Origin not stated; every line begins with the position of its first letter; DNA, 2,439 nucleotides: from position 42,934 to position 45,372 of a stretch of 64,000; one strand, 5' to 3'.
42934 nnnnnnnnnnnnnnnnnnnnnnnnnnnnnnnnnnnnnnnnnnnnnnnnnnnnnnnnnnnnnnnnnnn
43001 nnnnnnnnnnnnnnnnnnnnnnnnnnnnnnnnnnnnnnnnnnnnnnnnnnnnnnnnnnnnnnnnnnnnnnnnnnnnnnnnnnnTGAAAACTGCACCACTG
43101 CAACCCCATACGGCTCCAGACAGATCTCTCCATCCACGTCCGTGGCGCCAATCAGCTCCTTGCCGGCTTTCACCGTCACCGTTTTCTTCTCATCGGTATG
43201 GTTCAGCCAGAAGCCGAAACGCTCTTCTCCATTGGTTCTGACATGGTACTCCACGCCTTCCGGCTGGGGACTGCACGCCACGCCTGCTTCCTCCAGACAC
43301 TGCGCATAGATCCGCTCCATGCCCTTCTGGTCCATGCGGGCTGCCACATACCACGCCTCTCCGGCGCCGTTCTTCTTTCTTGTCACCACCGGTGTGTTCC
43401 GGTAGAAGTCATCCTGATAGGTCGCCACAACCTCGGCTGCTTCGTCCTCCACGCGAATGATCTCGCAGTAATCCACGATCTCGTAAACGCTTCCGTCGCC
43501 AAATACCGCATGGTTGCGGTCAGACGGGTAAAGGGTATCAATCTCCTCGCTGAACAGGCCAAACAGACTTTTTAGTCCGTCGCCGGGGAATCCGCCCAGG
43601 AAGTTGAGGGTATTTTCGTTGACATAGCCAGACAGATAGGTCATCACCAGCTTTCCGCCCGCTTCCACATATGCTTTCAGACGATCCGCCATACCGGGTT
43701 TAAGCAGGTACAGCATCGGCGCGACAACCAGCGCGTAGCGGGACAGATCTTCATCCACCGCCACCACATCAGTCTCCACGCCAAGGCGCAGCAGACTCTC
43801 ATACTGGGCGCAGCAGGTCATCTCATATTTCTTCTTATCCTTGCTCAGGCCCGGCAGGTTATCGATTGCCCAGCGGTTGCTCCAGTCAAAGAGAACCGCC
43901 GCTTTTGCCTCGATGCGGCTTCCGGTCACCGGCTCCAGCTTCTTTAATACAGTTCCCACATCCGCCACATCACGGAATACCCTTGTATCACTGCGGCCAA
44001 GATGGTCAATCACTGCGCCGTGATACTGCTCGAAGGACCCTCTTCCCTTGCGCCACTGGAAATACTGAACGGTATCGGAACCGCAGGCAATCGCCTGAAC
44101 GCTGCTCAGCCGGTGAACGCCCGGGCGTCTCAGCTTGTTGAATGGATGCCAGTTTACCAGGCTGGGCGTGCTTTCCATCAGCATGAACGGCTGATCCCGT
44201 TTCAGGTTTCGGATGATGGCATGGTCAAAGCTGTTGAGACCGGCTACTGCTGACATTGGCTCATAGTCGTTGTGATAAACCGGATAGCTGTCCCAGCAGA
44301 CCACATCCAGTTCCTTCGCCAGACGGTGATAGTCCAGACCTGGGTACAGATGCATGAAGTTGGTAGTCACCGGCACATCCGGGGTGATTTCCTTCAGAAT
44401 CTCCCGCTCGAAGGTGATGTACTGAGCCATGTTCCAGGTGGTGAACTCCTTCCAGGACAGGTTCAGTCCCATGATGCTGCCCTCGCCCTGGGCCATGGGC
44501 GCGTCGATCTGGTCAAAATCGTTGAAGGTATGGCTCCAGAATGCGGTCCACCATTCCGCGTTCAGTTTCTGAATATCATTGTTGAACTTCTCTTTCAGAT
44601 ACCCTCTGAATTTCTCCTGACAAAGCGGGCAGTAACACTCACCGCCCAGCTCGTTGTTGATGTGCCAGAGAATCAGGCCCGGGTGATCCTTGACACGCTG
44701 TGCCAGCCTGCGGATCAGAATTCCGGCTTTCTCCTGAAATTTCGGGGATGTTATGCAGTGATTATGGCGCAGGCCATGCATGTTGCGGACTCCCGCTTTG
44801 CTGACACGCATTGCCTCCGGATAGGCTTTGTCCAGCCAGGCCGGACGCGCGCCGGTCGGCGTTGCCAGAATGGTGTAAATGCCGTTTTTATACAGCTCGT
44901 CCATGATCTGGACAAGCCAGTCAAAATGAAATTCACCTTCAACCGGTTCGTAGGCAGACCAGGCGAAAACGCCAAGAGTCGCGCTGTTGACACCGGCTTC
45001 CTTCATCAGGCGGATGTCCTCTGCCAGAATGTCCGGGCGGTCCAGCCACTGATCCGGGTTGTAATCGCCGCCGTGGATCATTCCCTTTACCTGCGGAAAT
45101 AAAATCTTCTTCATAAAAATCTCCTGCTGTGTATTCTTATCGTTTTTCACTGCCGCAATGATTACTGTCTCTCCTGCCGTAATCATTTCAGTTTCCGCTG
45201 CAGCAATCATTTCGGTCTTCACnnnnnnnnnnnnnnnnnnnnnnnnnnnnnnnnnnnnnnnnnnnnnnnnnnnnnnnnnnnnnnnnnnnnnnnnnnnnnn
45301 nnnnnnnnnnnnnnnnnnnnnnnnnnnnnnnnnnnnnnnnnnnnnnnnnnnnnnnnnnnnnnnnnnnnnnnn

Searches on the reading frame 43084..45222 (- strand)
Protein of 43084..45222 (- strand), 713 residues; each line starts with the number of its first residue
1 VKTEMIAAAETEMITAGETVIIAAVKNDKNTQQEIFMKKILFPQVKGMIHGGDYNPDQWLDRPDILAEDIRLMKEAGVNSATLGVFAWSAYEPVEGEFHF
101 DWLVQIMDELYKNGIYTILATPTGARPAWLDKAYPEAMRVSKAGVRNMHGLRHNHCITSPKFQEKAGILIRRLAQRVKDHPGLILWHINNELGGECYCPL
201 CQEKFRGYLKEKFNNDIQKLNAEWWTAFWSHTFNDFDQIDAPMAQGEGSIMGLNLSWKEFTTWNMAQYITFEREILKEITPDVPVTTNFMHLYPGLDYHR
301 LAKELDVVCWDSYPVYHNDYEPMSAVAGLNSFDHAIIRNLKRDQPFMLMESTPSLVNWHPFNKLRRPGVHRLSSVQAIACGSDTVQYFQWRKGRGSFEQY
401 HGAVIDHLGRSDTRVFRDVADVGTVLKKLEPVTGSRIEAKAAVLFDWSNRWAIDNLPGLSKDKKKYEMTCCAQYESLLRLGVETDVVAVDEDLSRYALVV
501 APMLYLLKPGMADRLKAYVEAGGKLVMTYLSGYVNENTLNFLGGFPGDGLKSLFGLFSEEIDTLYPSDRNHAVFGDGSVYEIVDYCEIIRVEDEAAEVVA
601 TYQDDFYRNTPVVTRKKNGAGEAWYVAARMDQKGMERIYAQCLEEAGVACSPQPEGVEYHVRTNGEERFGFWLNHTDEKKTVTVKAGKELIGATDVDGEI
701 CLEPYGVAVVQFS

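Call 14: search_protein_families(library=pfam, max_evalue=0.1, proteins=[window:43084-45222:-])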
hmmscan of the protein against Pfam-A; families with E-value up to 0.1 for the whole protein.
window:43084-45222:- (713 aa): 4 families
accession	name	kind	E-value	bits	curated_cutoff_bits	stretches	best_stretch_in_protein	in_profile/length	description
PF02449.21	Glyco_hydro_42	-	1.3e-140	469.5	21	1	53-429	1-376/376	Beta-galactosidase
PF08532.16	Glyco_hydro_42M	-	8.5e-63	212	25.8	1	439-648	1-206/207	Beta-galactosidase trimerisation domain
PF08533.16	Glyco_hydro_42C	-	4.4e-14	52.4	21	1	656-711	1-57/58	Beta-galactosidase C-terminal domain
PF02836.23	Glyco_hydro_2_C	-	0.006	16.2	21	1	152-198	96-142/302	Glycosyl hydrolases family 2, TIM barrel domain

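Call 40: find_related_loci(query=window:43084-45222:-, collection=genome_contigs, flank=1000)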
Query window:43084-45222:- (713 aa) in genome_contigs; peptide patterns used: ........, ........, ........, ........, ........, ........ (x = any residue, [..] = any of these).
49 stretches matched a pattern; 3 encode a relative of the query (tblastn E <= 1e-3); 3 distinct loci.
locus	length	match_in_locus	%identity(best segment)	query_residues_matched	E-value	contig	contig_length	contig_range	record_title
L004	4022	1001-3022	73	37-711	0e+0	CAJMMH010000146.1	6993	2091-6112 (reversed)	TPA_asm: uncultured bacterium isolate ERR1600754-bin.61 genome assembly, contig: NODE_7746_length_6993_cov_7.346065, who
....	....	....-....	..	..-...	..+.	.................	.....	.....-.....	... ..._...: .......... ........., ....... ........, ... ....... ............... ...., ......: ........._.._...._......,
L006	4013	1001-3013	65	37-710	0e+0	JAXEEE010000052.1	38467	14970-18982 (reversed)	MAG: Eubacteriales bacterium isolate SUG2562 k141_293783, whole genome shotgun sequence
